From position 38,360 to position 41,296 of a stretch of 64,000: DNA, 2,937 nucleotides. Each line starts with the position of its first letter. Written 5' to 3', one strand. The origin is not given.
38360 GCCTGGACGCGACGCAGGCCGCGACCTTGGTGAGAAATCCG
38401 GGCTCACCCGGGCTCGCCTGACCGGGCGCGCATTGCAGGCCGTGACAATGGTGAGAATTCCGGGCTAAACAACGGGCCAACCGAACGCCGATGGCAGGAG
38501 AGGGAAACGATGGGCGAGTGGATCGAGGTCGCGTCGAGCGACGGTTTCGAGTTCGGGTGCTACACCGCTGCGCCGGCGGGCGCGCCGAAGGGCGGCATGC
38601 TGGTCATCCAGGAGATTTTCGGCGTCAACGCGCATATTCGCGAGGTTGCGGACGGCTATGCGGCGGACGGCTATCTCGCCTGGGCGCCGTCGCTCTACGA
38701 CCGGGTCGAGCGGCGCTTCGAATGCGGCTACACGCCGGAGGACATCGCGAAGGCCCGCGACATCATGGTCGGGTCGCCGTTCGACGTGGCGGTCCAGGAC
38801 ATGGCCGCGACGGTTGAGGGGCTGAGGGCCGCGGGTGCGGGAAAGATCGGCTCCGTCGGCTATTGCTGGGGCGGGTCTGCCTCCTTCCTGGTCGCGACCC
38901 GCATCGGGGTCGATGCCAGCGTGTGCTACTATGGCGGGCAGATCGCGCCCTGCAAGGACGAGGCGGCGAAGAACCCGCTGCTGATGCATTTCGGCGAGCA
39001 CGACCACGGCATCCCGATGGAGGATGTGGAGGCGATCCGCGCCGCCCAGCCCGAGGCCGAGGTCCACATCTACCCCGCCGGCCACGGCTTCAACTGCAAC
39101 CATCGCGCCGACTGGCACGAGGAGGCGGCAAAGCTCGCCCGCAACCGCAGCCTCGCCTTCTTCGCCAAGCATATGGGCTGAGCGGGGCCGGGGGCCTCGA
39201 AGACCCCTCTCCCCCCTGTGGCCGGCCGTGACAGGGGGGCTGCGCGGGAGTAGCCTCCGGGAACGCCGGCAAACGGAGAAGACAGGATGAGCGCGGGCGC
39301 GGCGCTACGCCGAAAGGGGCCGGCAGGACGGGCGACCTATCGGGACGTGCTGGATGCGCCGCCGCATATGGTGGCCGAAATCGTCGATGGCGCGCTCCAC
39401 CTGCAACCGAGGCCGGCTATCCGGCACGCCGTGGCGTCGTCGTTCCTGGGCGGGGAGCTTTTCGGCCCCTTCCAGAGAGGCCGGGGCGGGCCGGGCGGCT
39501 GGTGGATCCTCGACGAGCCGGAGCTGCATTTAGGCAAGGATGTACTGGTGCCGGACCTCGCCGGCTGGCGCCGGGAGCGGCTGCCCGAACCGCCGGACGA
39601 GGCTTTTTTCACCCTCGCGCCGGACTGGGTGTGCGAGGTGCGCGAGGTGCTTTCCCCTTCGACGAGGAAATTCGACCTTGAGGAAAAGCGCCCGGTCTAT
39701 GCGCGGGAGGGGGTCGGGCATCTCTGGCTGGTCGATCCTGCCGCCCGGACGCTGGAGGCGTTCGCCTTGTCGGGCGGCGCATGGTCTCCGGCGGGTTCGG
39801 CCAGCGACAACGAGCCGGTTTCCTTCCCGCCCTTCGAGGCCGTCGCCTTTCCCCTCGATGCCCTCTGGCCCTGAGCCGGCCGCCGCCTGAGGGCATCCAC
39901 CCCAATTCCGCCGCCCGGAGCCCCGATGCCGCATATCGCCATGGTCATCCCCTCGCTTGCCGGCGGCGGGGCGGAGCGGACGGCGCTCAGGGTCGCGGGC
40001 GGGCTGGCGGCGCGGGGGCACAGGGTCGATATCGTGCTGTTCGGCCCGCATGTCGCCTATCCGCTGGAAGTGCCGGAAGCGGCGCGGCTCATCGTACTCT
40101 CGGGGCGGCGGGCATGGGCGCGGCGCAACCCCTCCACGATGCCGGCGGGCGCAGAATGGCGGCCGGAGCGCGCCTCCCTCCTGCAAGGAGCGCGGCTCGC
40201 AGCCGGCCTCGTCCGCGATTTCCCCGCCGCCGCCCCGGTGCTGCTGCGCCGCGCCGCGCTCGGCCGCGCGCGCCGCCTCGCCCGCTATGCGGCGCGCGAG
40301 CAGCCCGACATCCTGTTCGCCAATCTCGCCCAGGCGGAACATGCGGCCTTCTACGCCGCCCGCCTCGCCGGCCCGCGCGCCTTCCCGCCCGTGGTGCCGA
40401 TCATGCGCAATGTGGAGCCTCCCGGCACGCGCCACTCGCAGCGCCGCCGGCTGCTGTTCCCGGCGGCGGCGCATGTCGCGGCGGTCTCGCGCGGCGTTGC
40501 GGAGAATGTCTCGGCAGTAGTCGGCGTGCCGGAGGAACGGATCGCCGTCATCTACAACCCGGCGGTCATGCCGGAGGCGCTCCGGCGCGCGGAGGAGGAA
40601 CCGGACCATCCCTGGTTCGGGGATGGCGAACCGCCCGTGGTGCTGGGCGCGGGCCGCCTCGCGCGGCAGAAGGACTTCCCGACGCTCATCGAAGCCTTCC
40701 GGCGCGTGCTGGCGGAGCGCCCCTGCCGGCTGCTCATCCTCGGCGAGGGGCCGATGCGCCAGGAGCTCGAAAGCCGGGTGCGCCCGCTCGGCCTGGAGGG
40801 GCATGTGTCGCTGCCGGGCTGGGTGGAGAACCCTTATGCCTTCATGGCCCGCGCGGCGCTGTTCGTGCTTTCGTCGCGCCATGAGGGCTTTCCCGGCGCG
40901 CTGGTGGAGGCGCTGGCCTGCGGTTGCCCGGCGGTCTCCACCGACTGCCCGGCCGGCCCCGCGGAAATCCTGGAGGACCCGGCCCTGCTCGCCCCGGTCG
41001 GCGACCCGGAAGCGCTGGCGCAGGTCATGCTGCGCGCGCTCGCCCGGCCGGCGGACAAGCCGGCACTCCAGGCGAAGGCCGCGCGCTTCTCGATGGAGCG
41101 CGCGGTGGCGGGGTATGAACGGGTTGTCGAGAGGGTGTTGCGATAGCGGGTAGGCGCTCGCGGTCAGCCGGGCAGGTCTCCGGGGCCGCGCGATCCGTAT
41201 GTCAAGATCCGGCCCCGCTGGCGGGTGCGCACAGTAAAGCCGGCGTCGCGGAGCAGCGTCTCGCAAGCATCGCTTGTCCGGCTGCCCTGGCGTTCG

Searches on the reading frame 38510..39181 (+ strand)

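Call 16: search_protein_families(library=pfam, proteins=[window:38510-39181:+])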
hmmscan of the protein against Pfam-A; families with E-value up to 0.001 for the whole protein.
window:38510-39181:+ (223 aa): 2 families
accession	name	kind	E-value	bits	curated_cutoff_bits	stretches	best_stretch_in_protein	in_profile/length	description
PF01738.24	DLH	-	1.5e-42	146.1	21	1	16-221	2-216/217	Dienelactone hydrolase family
PF00561.26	Abhydrolase_1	-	4.7e-05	23.6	25.8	0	152-193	200-239/245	alpha/beta hydrolase fold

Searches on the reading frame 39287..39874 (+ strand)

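Call 16: search_protein_families(library=pfam, proteins=[window:39287-39874:+])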
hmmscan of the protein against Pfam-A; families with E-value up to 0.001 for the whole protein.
window:39287-39874:+ (195 aa): 1 family
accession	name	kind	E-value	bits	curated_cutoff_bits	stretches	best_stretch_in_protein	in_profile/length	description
PF05685.18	Uma2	-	5e-20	72.1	27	1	28-183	13-164/172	Putative restriction endonuclease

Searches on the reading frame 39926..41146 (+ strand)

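Call 16: search_protein_families(library=pfam, proteins=[window:39926-41146:+])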
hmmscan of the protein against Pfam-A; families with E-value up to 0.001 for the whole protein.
window:39926-41146:+ (406 aa): 5 families
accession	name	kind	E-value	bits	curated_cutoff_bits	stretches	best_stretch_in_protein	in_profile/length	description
PF13692.12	Glyco_trans_1_4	-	9.2e-34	117.2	27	1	237-373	2-141/142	Glycosyl transferases group 1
PF00534.26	Glycos_transf_1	-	6.2e-30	104.4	26.4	1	233-380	12-163/172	Glycosyl transferases group 1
PF13439.12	Glyco_transf_4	-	6.7e-15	56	28.5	1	14-212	2-165/170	Glycosyltransferase Family 4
PF20706.3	GT4-conflict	-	2.5e-10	40.3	26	1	169-355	135-324/385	Family 4 Glycosyltransferase in conflict systems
PF13579.12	Glyco_trans_4_4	-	5.5e-09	37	29.7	1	14-211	1-157/158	Glycosyl transferase 4-like domain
